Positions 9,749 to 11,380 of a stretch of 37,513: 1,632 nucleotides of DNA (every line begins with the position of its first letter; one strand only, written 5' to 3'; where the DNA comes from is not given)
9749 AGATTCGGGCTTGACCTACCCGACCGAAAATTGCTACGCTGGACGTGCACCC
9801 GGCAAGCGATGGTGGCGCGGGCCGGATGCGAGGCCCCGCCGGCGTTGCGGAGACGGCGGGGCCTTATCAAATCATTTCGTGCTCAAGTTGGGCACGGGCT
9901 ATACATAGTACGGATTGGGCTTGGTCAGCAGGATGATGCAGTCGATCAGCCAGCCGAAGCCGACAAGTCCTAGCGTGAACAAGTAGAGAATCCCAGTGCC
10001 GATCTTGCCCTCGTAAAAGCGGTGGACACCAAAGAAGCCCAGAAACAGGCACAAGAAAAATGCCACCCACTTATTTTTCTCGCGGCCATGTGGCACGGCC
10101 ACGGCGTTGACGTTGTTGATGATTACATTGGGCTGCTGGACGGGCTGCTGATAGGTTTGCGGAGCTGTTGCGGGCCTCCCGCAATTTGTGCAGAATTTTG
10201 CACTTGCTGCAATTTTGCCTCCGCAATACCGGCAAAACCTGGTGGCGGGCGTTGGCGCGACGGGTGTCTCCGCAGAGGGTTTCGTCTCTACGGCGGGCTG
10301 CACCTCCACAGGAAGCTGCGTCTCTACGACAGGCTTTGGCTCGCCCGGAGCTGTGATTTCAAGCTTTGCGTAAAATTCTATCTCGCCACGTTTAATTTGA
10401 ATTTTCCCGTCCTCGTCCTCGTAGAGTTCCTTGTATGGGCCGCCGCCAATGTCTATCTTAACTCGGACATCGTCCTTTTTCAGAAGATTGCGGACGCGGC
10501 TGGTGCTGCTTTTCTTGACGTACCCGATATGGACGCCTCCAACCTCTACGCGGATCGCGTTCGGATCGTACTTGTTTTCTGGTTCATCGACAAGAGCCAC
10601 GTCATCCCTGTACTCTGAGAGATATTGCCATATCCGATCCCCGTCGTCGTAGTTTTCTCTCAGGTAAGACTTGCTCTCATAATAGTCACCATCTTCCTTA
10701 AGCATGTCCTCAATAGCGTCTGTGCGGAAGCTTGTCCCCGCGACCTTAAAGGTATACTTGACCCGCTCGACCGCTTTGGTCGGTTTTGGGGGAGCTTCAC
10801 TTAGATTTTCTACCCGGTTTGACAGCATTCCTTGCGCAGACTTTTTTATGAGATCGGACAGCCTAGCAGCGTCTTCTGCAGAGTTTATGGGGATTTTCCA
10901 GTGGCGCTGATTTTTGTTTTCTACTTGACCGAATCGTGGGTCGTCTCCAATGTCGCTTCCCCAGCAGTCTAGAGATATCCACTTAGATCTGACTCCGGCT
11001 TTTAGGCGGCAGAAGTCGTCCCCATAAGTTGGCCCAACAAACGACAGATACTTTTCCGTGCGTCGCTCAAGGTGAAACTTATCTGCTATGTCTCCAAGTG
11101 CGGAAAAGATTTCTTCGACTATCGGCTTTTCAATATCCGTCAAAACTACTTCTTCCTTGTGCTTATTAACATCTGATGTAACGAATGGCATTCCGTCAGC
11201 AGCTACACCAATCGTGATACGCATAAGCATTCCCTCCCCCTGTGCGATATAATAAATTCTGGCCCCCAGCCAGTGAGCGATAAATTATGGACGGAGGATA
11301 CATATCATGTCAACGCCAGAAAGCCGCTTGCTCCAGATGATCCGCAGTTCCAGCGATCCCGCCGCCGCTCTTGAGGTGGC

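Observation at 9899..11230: Single-gene HIRAN / zinc-ribbon / TM2 fusion in the lysogeny-side accessory slot: candidate DNA-end sensor joined to a membrane effector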

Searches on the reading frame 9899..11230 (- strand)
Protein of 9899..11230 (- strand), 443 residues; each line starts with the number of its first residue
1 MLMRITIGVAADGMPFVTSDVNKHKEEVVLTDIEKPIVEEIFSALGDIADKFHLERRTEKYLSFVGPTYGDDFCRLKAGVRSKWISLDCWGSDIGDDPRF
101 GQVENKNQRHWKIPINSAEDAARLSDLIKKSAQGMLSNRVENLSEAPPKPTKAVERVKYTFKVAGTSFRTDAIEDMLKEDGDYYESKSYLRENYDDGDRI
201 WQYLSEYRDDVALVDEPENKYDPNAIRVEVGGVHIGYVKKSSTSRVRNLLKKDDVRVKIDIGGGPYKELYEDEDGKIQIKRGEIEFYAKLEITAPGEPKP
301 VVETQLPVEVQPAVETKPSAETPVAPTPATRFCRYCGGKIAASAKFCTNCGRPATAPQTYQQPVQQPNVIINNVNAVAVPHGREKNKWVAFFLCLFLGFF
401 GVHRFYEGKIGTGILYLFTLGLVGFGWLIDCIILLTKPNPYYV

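Call 3: search_protein_families(library=pfam, proteins=[window:9899-11230:-], max_evalue=0.1)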
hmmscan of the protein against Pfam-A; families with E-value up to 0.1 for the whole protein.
window:9899-11230:- (443 aa): 8 families
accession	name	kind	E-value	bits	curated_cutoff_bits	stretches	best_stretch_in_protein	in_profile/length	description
PF05154.21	TM2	-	2.7e-19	69.5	27.9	1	384-432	2-51/51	TM2 domain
PF08797.16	HIRAN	-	1.5e-09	38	24.7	1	206-258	21-74/96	HIRAN domain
PF13240.11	Zn_Ribbon_1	-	5.1e-05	23.4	25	1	332-353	1-22/23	zinc-ribbon domain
PF12773.13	DZR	-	0.0015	19.1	27.3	1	330-352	12-32/45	Double zinc ribbon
PF13248.11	Zn_ribbon_3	-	0.0055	16.6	27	1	333-351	5-23/26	zinc-ribbon domain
PF17032.10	Zn_ribbon_15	-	0.014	16.6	28.9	1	329-351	51-73/73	zinc-ribbon family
PF24463.1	DUF7577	-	0.019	15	28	1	330-353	2-25/27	Domain of unknown function (DUF7577)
PF18912.6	DZR_2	-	0.055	13.8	27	1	330-355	21-47/56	Double zinc ribbon domain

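Call 4: search_protein_families(library=padloc, proteins=[window:9899-11230:-], max_evalue=1)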
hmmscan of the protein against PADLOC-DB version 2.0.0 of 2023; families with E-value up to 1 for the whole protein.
window:9899-11230:- (443 aa): 5 families
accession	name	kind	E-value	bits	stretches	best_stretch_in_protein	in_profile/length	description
PDLC04352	PDC-M03B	-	6.2e-06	23.9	1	170-259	116-209/250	-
PDLC04347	PDC-M03B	-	8.6e-06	23.5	1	208-259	152-205/245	-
PDLC04349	PDC-M03B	-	3.8e-05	21.4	1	207-254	156-205/232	-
PDLC04348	PDC-M03B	-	0.0029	15.3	1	207-259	153-206/248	-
PDLC03672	HEase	-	0.052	11.3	1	331-355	116-140/199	homing endonuclease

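Call 5: search_protein_families(library=phrogs, proteins=[window:9899-11230:-], max_evalue=0.1)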
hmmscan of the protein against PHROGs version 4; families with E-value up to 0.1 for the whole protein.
window:9899-11230:- (443 aa): 23 families
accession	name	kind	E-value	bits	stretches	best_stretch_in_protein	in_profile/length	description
phrog_10292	-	unknown function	1.7e-18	67.9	1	332-423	5-73/136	-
phrog_8793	-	unknown function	6.9e-14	53.1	1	385-433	2-50/81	-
phrog_8043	-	unknown function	6.6e-13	49.6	1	164-292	13-148/172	-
phrog_10680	-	unknown function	4.5e-11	44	1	381-419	72-111/144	-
phrog_10772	-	unknown function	9.7e-11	42.8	1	385-434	2-53/82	-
phrog_4654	-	unknown function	5.7e-10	40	1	177-280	35-143/270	-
phrog_22651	-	unknown function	8.1e-09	36.7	1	385-435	2-52/111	-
phrog_6600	-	unknown function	5.3e-08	33.6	1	209-281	198-272/285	-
phrog_33436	-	unknown function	2.3e-07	32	1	385-426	2-47/117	-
phrog_4721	-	unknown function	6.1e-07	29.9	1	185-291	193-297/304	-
phrog_28209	-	unknown function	6.3e-06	26.8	1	197-361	47-201/259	-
phrog_2546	-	unknown function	4.2e-05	24.9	1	332-377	2-46/180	-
phrog_27357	-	unknown function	5.1e-05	24.6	1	381-432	31-83/112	-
phrog_8026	-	unknown function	7.2e-05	23.4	1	208-258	152-204/246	-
phrog_32725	-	unknown function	8.5e-05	23.6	1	393-429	38-75/106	-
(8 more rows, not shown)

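Call 7: find_homologous_proteins(query=window:9899-11230:-, max_evalue=0.001)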
Query window:9899-11230:- (443 aa): 119 proteins with E <= 0.001 among 7157 candidates.
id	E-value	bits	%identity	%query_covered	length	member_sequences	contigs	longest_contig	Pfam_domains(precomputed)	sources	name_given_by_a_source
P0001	0.0e+0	1027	100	100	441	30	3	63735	PF05154.22,PF08797.17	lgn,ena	-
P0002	6.0e-228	775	80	100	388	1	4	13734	PF05154.22,PF08797.17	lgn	-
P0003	4.3e-198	677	93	71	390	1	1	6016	PF13240.12,PF14020.12,PF05154.22,PF08797.17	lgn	-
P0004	7.9e-198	676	96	68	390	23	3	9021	PF14020.12,PF05154.22,PF08797.17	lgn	-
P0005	1.5e-197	675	92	71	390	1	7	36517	PF13240.12,PF14020.12,PF05154.22,PF08797.17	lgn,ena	-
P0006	5.3e-197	673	92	71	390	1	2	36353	PF13240.12,PF14020.12,PF05154.22,PF08797.17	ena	-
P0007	7.7e-197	673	96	68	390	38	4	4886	PF13240.12,PF14020.12,PF05154.22,PF08797.17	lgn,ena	-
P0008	3.8e-196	671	95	68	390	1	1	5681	PF14020.12,PF05154.22,PF08797.17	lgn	-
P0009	2.4e-194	665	94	68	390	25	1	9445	PF13240.12,PF14020.12,PF05154.22,PF08797.17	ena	-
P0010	8.5e-184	630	90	68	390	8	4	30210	PF13240.12,PF14020.12,PF05154.22,PF08797.17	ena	-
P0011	2.3e-183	628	84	74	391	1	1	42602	PF13240.12,PF14020.12,PF05154.22,PF08797.17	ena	-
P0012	1.1e-130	455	68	65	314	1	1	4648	PF13240.12,PF12773.14,PF17032.11,PF24463.2,PF10571.16,PF24460.2,PF05154.22,PF13248.12,PF08797.17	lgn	-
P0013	9.6e-114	399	65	68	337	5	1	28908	PF14020.12,PF05154.22,PF08797.17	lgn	-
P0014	1.8e-95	339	55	65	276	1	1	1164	PF13240.12,PF05154.22,PF08797.17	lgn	-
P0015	2.0e-94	335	54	65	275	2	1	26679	PF13240.12,PF05154.22,PF13248.12,PF08797.17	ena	-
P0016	2.6e-93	332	51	65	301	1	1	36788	PF13240.12,PF12773.14,PF17032.11,PF24460.2,PF05154.22,PF13248.12,PF08797.17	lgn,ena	-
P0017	5.8e-93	330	64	56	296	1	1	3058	PF13240.12,PF08797.17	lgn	-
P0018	1.0e-91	326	51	65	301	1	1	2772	PF13240.12,PF14803.12,PF12773.14,PF17032.11,PF24463.2,PF10571.16,PF24460.2,PF05154.22,PF13248.12,PF08797.17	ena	-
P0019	1.9e-91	325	50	65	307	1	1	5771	PF13240.12,PF12773.14,PF17032.11,PF10571.16,PF24460.2,PF05154.22,PF13248.12,PF08797.17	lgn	-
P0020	2.3e-90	322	65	56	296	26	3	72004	PF13240.12,PF12773.14,PF24463.2,PF08797.17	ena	-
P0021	3.1e-87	312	50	65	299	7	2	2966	PF18912.7,PF13240.12,PF13920.13,PF12773.14,PF17032.11,PF24463.2,PF10571.16,PF05154.22,PF08797.17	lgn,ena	-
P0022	1.1e-84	303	51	65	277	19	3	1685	PF13240.12,PF24460.2,PF05154.22,PF08797.17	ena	-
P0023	1.2e-82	296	46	65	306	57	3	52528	PF13240.12,PF12773.14,PF17032.11,PF05154.22,PF08797.17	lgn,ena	-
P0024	9.3e-82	294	45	65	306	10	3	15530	PF13240.12,PF12773.14,PF17032.11,PF24460.2,PF05154.22,PF08797.17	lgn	-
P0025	1.8e-77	279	46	65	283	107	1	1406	PF05154.22,PF08797.17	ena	-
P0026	1.9e-72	263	46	65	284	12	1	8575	PF05154.22,PF08797.17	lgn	-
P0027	7.7e-69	251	41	65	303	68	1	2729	PF18912.7,PF13240.12,PF12773.14,PF17032.11,PF24463.2,PF24460.2,PF05154.22,PF13248.12,PF08797.17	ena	-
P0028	1.0e-66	244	42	65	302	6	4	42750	PF13240.12,PF14803.12,PF12773.14,PF17032.11,PF24463.2,PF24460.2,PF05154.22,PF13248.12,PF08797.17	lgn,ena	-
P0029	1.5e-66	243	42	65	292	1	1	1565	PF13240.12,PF12773.14,PF17032.11,PF05154.22,PF08797.17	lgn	-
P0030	4.6e-66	242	42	65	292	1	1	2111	PF13240.12,PF12773.14,PF17032.11,PF05154.22,PF08797.17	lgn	-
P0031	2.2e-63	233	39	65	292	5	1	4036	PF13240.12,PF12773.14,PF17032.11,PF05154.22,PF08797.17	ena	-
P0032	1.0e-59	221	44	64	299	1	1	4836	PF13240.12,PF05154.22,PF13248.12,PF08797.17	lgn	-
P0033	3.5e-58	216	41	64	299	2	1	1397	PF13240.12,PF12773.14,PF05154.22,PF13248.12,PF08797.17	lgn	-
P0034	2.2e-56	210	43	61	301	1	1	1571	PF13240.12,PF05154.22,PF08797.17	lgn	-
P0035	5.5e-56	209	41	64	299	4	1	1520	PF13240.12,PF05154.22,PF08797.17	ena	-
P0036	2.4e-55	206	42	64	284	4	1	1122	PF13240.12,PF05154.22,PF08797.17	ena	-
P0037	3.3e-45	173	37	65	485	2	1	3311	PF05154.22,PF08797.17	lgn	-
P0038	1.3e-38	151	36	74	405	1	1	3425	PF08797.17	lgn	-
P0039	4.3e-38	150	52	26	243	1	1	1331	PF18912.7,PF13240.12,PF14803.12,PF12773.14,PF17032.11,PF24463.2,PF09297.17,PF05154.22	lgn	-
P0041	1.2e-37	148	59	26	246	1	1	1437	PF18912.7,PF13240.12,PF14803.12,PF12773.14,PF17032.11,PF10571.16,PF05154.22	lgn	-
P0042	4.0e-37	146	49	26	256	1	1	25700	PF18912.7,PF13240.12,PF14803.12,PF12773.14,PF17032.11,PF09297.17,PF05154.22,PF13248.12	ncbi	-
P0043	6.7e-37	146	40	63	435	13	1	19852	PF05154.22,PF08797.17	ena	-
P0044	7.1e-37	146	36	62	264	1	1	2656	PF05154.22,PF08797.17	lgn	-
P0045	9.9e-36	142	58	27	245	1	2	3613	PF13240.12,PF05154.22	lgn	-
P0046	1.1e-35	142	58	26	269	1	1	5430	PF13240.12,PF05154.22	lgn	-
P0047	3.7e-35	140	61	26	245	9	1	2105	PF13240.12,PF05154.22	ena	-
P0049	5.4e-35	139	58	26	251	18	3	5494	PF13240.12,PF12773.14,PF17032.11,PF05154.22,PF13248.12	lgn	-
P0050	1.3e-34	138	57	26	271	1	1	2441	PF13240.12,PF05154.22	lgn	-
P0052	4.5e-33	133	42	40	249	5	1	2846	PF13240.12,PF05154.22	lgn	-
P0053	6.5e-33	133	52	26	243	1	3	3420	PF13240.12,PF05154.22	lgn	-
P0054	1.0e-32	132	53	30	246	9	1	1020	PF13240.12,PF14803.12,PF12773.14,PF17032.11,PF05154.22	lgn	-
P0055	2.6e-32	131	59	26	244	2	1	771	PF13240.12,PF10571.16,PF05154.22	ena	-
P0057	8.0e-32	129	49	30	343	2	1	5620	PF13156.13,PF22722.3,PF04471.19,PF05154.22,PF09397.17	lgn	-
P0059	1.9e-30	124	46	30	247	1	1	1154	PF13240.12,PF05154.22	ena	-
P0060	2.5e-30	124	50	26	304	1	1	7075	PF13240.12,PF12773.14,PF05154.22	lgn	-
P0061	4.9e-30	123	53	26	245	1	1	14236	PF13240.12,PF05154.22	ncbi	ncbi:MAG: NINE protein [Oscillospiraceae bacterium]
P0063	3.9e-29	120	49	26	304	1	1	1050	PF13240.12,PF12773.14,PF05154.22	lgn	-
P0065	8.6e-25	106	76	12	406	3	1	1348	PF00929.32,PF05154.22,PF08797.17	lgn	-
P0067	1.0e-22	99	40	30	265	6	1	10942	PF08797.17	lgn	-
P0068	9.3e-22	96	46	25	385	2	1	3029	PF18912.7,PF13240.12,PF12773.14,PF17032.11,PF24463.2,PF05154.22,PF13248.12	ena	-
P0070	5.6e-21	93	61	15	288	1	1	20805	PF18912.7,PF13240.12,PF12773.14,PF24460.2,PF05154.22,PF13248.12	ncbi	-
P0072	1.8e-20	92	35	39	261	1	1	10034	PF13240.12,PF12773.14,PF17032.11,PF24460.2,PF05154.22,PF13248.12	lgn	-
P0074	5.4e-20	90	61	17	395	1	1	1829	PF13240.12,PF05154.22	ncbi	-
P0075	4.2e-19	87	61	18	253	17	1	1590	PF13240.12,PF05154.22,PF13248.12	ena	-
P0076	4.9e-19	87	42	33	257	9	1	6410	PF08797.17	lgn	-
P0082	1.1e-16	79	43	29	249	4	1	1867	PF08797.17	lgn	-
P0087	1.1e-15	76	43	25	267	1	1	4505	PF08797.17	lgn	-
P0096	2.7e-14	71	41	25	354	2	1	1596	PF13240.12,PF14237.12,PF05154.22,PF13248.12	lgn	-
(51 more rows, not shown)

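Call 8: find_encoding_contigs(protein=P0001, flank=10000, max_places=6)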
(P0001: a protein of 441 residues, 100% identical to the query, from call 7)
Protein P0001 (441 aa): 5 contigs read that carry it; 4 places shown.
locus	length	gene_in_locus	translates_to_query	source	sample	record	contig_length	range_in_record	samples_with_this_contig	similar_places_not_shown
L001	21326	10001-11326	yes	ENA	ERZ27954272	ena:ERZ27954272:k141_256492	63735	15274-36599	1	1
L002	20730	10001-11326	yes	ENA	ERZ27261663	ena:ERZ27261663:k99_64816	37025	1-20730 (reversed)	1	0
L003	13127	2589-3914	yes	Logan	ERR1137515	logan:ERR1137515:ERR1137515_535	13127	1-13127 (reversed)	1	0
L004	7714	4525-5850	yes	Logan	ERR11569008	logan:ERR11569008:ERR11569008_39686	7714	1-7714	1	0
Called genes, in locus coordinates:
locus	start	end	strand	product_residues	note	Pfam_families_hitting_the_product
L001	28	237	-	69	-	PF14205:Cys_rich_KTR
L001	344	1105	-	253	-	PF23343:REP_ORF2-G2P (weak)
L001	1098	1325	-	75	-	-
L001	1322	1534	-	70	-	-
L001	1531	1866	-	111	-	-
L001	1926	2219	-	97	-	-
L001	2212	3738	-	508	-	-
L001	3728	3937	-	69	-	-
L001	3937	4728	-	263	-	PF00142:Fer4_NifH, PF01656:CbiA, PF06564:CBP_BcsQ (faint), PF09140:MipZ (faint), PF10609:ParA (weak), PF13614:AAA_31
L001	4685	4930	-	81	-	-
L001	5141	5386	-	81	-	-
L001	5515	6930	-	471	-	PF00772:DnaB, PF03796:DnaB_C, PF06745:ATPase (faint)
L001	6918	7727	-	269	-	PF13730:HTH_36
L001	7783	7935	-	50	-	-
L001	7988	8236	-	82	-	-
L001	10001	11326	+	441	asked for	PF08797:HIRAN, PF05154:TM2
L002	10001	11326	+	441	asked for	PF08797:HIRAN, PF05154:TM2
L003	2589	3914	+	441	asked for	PF08797:HIRAN, PF05154:TM2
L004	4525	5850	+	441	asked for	PF08797:HIRAN, PF05154:TM2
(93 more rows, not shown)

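Call 9: search_dna_similar(query=window:9899-11230:-, collection=phages, mode=protein, max_rows=30)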
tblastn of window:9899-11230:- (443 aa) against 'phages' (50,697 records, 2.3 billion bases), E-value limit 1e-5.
Records with a match: 11; places in all: 11; records where one place covers at least 80% of the query: 0.
Best place of each record, by identity: 60-80% 1; <60% 10.
By first word of the organism name: Streptococcus 8; Bacteriophage 2; Roseburia 1.
By host as written in the record: - 3; Streptococcus pneumoniae 1_2 1; Streptococcus pneumoniae 34/5 1; Streptococcus pneumoniae 11F/2 1; Streptococcus pneumoniae 14/9 1; Streptococcus pneumoniae 23F/5 1; Streptococcus pneumoniae 33B/2 1; Streptococcus pneumoniae GA41317 1; and 1 more.
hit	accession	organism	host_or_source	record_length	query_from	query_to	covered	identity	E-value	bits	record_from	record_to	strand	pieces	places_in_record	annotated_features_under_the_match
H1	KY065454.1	Streptococcus phage IPP12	Streptococcus pneumoniae 1_2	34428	136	331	44%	27.6%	1e-7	61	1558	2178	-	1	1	hypothetical protein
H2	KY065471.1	Streptococcus phage IPP30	Streptococcus pneumoniae 34/5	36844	136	331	44%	27.6%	1e-7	61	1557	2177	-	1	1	hypothetical protein (x2)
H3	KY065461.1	Streptococcus phage IPP20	Streptococcus pneumoniae 11F/2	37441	136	331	44%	27.6%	1e-7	61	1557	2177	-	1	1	hypothetical protein (x2)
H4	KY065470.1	Streptococcus phage IPP29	Streptococcus pneumoniae 14/9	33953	136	331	44%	27.2%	8e-7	57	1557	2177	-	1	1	hypothetical protein (x2)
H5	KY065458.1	Streptococcus phage IPP17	Streptococcus pneumoniae 23F/5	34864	136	331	44%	27.2%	8e-7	57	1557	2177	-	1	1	hypothetical protein (x2)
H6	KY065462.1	Streptococcus phage IPP21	Streptococcus pneumoniae 33B/2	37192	136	331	44%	27.2%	8e-7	57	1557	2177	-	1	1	hypothetical protein (x2)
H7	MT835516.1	Bacteriophage sp.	human fecal samples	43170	330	443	26%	45.8%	5e-13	77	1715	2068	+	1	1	record has no annotation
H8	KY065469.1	Streptococcus phage IPP28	Streptococcus pneumoniae GA41317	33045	136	331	44%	26.4%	6e-7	58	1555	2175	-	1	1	hypothetical protein (x2)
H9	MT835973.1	Bacteriophage sp.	human fecal samples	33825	309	443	30%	38.3%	1e-15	86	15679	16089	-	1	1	record has no annotation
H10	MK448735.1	Streptococcus phage Javan349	Streptococcus oralis ATCC_49296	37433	155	278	28%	34.6%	2e-8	63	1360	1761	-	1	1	hypothetical protein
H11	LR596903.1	Roseburia phage Shimadzu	-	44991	384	434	12%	64.7%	2e-8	63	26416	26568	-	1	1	orf32: hypothetical protein with TM2 domain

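Call 10: find_encoding_contigs(protein=P0023, flank=7000, max_places=3)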
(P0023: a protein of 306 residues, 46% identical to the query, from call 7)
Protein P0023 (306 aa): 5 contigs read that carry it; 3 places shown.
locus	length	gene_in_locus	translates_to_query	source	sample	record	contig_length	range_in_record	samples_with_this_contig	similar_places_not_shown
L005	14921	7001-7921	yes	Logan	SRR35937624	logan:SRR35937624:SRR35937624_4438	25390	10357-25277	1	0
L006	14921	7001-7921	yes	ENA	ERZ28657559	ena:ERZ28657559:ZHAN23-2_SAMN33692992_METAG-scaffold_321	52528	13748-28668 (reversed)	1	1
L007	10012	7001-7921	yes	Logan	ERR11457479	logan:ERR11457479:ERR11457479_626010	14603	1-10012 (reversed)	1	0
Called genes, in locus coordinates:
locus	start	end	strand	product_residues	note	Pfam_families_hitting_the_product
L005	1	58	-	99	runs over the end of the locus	-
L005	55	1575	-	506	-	PF02195:ParB_N (faint)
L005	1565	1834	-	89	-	-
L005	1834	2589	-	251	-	PF00142:Fer4_NifH, PF01656:CbiA, PF10609:ParA (faint), PF13614:AAA_31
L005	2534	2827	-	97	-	-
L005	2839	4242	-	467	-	PF00772:DnaB, PF03796:DnaB_C, PF13481:AAA_25 (weak)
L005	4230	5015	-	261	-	PF13730:HTH_36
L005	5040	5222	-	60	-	-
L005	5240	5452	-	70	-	-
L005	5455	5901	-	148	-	PF01381:HTH_3, PF13560:HTH_31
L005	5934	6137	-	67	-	PF13560:HTH_31, PF01381:HTH_3, PF13443:HTH_26 (weak)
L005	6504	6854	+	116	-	PF01381:HTH_3 (faint)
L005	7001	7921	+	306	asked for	PF08797:HIRAN, PF17032:Zn_ribbon_15 (faint), PF12773:DZR, PF13240:Zn_Ribbon_1 (weak), PF05154:TM2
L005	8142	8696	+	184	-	PF01381:HTH_3 (weak)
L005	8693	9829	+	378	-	PF00589:Phage_integrase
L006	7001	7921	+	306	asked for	PF08797:HIRAN, PF17032:Zn_ribbon_15 (faint), PF12773:DZR, PF13240:Zn_Ribbon_1 (weak), PF05154:TM2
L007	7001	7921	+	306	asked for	PF08797:HIRAN, PF17032:Zn_ribbon_15 (faint), PF12773:DZR, PF13240:Zn_Ribbon_1 (weak), PF05154:TM2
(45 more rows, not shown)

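Call 11: find_encoding_contigs(protein=P0005, flank=7000, max_places=3)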
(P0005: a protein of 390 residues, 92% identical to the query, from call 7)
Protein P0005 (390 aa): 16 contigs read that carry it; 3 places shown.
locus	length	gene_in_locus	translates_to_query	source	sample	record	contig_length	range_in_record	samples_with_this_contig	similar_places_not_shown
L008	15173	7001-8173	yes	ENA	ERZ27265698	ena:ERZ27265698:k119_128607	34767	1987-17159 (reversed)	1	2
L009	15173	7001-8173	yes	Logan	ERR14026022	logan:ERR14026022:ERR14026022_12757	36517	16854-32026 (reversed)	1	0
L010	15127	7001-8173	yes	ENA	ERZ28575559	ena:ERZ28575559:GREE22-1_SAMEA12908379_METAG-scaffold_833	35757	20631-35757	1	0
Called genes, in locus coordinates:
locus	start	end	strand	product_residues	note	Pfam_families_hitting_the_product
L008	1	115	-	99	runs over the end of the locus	-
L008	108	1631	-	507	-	PF02195:ParB_N (faint)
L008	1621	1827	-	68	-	-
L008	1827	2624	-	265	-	PF00142:Fer4_NifH, PF01656:CbiA, PF06564:CBP_BcsQ (faint), PF09140:MipZ (faint), PF10609:ParA, PF13614:AAA_31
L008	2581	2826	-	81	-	-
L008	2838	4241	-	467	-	PF00772:DnaB, PF03796:DnaB_C, PF06745:ATPase (faint)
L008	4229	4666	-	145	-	-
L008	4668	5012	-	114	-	PF13730:HTH_36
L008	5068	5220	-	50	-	-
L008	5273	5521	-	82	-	-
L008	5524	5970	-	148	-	PF01381:HTH_3, PF13560:HTH_31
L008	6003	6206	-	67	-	PF13560:HTH_31, PF01381:HTH_3, PF13443:HTH_26 (weak)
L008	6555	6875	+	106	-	PF01381:HTH_3 (faint)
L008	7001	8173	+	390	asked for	PF14020:DUF4236, PF08797:HIRAN, PF13240:Zn_Ribbon_1 (weak), PF05154:TM2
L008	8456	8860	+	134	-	-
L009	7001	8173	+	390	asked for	PF14020:DUF4236, PF08797:HIRAN, PF13240:Zn_Ribbon_1 (weak), PF05154:TM2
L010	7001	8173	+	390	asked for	PF14020:DUF4236, PF08797:HIRAN, PF13240:Zn_Ribbon_1 (weak), PF05154:TM2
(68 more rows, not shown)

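Call 12: find_encoding_contigs(protein=P0016, flank=7000, max_places=2)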
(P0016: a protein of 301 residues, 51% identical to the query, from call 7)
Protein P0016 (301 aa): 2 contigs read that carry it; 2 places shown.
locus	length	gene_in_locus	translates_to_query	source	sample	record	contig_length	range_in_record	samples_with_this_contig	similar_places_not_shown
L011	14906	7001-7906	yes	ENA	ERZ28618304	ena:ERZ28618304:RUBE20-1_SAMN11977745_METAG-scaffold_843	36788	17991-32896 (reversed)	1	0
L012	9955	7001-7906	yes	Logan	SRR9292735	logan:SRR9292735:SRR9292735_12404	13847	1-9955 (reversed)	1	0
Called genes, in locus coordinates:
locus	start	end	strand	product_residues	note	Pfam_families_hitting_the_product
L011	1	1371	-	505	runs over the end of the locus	-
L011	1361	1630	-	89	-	-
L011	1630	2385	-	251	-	PF00142:Fer4_NifH, PF01656:CbiA, PF10609:ParA (weak), PF13614:AAA_31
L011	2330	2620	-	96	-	-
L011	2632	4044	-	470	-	PF00772:DnaB, PF03796:DnaB_C, PF13481:AAA_25 (faint)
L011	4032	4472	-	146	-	-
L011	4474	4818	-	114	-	PF13730:HTH_36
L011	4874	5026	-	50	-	-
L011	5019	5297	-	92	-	-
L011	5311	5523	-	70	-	-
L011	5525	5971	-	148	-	PF01381:HTH_3 (weak), PF13560:HTH_31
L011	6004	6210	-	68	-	PF13560:HTH_31, PF01381:HTH_3, PF13443:HTH_26 (weak)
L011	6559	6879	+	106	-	-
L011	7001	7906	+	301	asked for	PF08797:HIRAN, PF17032:Zn_ribbon_15 (faint), PF12773:DZR, PF13240:Zn_Ribbon_1, PF13248:Zn_ribbon_3 (weak), PF24460:DUF7575 (faint), PF05154:TM2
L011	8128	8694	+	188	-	PF01381:HTH_3 (weak)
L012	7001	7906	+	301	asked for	PF08797:HIRAN, PF17032:Zn_ribbon_15 (faint), PF12773:DZR, PF13240:Zn_Ribbon_1, PF13248:Zn_ribbon_3 (weak), PF24460:DUF7575 (faint), PF05154:TM2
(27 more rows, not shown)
